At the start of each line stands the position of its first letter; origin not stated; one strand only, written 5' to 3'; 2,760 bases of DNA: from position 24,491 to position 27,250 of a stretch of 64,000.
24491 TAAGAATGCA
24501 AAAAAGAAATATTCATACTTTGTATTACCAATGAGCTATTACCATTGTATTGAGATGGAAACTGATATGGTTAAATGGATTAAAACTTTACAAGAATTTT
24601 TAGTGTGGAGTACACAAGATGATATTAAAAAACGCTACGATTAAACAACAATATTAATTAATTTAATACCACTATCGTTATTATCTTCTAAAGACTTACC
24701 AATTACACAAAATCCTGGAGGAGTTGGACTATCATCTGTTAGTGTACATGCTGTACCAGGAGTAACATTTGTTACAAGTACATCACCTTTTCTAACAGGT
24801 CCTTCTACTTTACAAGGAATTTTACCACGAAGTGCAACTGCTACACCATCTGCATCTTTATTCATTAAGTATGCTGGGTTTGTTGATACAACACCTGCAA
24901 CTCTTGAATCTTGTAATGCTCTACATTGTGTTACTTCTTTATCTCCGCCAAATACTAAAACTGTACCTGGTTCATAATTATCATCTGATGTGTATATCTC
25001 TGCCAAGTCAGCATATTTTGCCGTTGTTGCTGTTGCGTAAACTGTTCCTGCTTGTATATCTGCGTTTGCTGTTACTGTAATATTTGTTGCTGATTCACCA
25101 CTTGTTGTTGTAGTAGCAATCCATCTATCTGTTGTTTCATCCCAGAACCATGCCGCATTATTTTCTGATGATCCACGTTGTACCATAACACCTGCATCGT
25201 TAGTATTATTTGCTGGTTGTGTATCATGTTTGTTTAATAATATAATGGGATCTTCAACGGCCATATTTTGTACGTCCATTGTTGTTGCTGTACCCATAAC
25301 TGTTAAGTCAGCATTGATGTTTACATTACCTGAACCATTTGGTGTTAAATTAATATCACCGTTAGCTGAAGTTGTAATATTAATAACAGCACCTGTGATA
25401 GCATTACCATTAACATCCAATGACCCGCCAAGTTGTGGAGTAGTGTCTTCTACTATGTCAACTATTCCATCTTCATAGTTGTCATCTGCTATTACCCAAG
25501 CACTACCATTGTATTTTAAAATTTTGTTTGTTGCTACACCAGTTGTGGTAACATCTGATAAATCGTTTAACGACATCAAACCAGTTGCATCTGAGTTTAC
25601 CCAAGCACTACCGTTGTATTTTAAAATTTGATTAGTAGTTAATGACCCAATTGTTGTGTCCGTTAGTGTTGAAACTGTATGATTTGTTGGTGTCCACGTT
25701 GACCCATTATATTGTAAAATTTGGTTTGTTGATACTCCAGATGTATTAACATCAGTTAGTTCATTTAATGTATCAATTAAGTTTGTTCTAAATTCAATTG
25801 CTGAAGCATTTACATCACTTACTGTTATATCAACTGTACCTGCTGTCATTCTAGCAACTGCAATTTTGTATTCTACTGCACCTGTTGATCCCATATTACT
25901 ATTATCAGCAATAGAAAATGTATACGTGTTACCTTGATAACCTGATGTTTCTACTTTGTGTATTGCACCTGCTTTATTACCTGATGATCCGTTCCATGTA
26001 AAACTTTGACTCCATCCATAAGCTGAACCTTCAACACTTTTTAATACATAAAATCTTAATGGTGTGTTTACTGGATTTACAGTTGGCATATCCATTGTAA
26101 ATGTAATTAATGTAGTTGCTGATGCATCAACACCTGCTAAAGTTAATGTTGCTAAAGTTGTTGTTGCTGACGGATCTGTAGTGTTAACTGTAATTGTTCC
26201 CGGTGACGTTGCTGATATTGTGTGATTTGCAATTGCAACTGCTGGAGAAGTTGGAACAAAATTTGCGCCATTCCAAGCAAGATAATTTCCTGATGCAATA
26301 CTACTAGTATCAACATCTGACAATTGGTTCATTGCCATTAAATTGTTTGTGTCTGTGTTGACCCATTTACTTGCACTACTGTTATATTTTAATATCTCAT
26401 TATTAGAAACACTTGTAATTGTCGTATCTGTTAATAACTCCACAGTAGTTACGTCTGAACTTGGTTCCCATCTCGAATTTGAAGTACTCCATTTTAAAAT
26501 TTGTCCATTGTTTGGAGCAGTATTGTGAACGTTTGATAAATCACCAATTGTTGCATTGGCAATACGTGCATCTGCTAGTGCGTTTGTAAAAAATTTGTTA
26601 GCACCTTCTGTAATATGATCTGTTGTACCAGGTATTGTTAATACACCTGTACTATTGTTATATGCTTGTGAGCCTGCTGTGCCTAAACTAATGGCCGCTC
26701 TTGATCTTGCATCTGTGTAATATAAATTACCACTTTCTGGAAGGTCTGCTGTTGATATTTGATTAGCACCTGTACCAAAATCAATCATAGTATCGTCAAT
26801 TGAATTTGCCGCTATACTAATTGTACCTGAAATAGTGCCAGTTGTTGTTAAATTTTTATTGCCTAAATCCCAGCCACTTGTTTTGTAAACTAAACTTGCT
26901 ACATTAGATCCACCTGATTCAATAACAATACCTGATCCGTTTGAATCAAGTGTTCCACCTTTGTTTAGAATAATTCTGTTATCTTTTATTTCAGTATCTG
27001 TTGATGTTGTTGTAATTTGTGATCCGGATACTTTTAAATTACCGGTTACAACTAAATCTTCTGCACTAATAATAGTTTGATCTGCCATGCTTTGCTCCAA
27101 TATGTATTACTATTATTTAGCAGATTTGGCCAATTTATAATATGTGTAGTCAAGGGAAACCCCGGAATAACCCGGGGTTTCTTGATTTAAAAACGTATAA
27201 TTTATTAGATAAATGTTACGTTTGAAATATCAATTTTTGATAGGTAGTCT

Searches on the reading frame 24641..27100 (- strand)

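Call 68: search_protein_families(library=phrogs, proteins=[window:24641-27100:-], max_evalue=0.001)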
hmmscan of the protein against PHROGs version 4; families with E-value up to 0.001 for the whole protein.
window:24641-27100:- (819 aa): 8 families
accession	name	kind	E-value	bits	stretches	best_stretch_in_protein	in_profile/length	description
phrog_22593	-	unknown function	1.2e-17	65.1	1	682-786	267-370/400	-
phrog_9627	-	unknown function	1.5e-16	60.8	4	220-331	464-582/676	-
phrog_32934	-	unknown function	1.9e-14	54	1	153-220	260-327/577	-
phrog_9729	-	tail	1.2e-11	44.9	2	256-304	549-599/750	tail fiber protein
phrog_19602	-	tail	1.1e-07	32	1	675-778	363-467/504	tail fiber protein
phrog_13853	-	unknown function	1.6e-07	32.4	0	219-253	28-62/151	-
phrog_24501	-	unknown function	3.4e-05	25.3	0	181-254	39-110/117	-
phrog_677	-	tail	3.4e-05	24.4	1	13-219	67-217/412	baseplate wedge tail fiber protein connector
